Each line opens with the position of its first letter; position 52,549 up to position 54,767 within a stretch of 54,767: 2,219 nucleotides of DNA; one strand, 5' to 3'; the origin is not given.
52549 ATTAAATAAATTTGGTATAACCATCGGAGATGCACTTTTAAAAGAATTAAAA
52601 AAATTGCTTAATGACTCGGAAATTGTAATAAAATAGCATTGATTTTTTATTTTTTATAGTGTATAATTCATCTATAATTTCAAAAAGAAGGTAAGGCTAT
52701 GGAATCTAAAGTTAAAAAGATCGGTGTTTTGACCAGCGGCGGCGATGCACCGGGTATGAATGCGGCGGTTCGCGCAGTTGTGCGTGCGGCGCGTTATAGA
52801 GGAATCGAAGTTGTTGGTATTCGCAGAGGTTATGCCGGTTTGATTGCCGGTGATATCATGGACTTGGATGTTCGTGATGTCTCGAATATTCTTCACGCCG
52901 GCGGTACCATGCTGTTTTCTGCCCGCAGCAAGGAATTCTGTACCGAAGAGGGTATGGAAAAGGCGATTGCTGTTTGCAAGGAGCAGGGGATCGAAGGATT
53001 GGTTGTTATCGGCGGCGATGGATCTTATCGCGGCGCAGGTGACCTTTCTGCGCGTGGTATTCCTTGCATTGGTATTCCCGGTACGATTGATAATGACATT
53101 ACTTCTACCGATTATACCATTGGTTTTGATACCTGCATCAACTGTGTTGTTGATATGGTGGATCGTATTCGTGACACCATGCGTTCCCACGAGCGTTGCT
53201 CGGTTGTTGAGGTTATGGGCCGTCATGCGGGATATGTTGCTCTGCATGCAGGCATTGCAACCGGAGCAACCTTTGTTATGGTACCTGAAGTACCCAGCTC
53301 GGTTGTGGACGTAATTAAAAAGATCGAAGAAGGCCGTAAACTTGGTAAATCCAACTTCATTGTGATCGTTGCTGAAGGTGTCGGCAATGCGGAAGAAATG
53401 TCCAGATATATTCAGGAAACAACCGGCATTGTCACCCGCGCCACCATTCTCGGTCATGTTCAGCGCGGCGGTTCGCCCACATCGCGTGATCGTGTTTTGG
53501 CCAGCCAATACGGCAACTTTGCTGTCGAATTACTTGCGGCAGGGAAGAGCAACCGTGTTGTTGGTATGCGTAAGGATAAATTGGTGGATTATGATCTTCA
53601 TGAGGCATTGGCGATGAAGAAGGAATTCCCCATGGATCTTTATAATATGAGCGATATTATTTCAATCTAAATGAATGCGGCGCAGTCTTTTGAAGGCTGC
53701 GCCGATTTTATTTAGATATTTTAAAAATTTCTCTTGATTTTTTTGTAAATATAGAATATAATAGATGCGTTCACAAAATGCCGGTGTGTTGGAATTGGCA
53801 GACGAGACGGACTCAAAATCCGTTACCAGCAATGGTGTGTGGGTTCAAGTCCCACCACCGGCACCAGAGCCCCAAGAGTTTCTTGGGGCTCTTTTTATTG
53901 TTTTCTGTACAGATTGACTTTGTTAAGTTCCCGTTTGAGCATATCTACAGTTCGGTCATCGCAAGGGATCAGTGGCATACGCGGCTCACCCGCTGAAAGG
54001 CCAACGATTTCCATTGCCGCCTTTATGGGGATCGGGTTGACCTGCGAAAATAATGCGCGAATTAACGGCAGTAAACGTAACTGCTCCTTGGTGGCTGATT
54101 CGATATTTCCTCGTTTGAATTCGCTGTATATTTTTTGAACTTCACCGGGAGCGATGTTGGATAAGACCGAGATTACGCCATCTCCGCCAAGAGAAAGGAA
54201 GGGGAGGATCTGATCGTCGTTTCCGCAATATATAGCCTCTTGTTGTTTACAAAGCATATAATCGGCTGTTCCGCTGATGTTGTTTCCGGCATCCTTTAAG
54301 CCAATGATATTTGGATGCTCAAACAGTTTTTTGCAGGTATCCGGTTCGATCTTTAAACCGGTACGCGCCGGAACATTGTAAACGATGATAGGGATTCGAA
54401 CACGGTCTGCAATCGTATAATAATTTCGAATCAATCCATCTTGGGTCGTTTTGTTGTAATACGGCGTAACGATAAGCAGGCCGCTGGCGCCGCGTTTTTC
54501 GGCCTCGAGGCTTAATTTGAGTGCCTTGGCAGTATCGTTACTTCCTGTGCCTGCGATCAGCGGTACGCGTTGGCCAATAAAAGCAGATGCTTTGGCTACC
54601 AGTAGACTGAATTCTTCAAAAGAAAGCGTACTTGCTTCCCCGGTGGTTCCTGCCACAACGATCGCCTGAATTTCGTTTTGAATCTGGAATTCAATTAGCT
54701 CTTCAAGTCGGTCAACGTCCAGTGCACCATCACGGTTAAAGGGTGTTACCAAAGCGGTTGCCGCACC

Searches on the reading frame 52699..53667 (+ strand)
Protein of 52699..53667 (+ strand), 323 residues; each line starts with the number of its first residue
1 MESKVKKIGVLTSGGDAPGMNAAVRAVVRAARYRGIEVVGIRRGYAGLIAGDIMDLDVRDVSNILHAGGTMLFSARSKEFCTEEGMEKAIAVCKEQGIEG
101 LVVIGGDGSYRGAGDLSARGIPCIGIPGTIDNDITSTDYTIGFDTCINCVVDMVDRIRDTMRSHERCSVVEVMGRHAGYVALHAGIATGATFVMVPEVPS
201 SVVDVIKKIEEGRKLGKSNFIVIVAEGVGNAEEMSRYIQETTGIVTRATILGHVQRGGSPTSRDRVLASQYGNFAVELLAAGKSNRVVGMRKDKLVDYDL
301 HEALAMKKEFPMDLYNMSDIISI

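Call 8: search_protein_families(library=pfam, proteins=[window:52699-53667:+], max_evalue=0.001)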
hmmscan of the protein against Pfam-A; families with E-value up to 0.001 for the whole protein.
window:52699-53667:+ (323 aa): 1 family
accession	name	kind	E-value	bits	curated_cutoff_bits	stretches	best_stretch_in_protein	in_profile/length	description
PF00365.25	PFK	-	4.9e-110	367.7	30.9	1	7-279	1-277/277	Phosphofructokinase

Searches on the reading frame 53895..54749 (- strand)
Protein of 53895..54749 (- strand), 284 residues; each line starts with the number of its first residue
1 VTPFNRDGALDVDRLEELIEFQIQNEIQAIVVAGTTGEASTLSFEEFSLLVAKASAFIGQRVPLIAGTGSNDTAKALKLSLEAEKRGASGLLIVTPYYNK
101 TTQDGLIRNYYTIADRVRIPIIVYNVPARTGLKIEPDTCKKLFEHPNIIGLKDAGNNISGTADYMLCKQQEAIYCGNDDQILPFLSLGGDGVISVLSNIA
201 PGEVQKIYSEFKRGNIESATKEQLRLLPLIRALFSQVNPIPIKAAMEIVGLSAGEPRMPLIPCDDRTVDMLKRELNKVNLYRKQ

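Call 8: search_protein_families(library=pfam, proteins=[window:53895-54749:-], max_evalue=0.001)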
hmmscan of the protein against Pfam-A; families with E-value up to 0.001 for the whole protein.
window:53895-54749:- (284 aa): 1 family
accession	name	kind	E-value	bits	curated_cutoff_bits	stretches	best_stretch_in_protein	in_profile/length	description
PF00701.28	DHDPS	-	8e-84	281.2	22.1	1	1-276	10-287/289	Dihydrodipicolinate synthetase family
